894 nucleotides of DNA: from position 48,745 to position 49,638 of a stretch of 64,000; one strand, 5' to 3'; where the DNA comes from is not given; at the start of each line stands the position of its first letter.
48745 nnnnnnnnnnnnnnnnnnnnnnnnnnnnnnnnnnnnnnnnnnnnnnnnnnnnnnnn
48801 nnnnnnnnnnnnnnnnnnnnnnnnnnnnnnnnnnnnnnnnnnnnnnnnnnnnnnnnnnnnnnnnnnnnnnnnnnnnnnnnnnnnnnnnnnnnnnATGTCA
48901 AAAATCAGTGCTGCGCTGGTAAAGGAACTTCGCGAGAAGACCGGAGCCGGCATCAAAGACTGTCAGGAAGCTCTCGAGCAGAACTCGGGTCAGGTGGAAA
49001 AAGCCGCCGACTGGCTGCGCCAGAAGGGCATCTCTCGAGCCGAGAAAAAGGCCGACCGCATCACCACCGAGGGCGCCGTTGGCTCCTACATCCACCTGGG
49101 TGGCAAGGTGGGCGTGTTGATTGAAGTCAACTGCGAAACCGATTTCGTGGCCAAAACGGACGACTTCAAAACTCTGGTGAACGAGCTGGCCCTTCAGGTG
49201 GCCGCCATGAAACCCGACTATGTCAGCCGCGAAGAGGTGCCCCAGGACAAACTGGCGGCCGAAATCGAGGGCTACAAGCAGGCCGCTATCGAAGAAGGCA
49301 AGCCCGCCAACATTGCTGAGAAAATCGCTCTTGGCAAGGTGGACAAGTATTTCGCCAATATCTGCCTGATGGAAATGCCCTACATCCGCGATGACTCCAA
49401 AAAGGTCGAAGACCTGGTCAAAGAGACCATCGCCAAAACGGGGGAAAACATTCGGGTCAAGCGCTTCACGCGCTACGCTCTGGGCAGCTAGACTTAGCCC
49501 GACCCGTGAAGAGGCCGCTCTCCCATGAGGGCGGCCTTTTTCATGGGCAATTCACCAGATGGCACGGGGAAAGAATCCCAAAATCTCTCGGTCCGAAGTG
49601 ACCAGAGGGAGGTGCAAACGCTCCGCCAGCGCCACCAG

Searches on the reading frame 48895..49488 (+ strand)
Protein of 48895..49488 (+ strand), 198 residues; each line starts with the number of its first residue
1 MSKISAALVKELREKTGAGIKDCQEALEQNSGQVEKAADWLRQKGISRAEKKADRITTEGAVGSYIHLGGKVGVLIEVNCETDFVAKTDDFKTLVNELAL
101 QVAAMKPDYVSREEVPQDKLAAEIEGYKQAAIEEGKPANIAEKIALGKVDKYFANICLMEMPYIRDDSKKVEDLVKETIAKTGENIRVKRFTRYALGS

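Call 33: search_protein_families(library=pfam, proteins=[window:48895-49488:+], max_evalue=0.001)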
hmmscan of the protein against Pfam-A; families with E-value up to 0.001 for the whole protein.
window:48895-49488:+ (198 aa): 2 families
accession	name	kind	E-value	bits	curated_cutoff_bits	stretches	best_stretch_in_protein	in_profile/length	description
PF00889.24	EF_TS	-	2.8e-35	122.2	27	2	94-197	106-203/204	Elongation factor TS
PF25025.1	EF-Ts_N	-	2.8e-06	27.7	33.2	1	6-44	14-53/60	Elongation factor Ts, mitochondrial, N-terminal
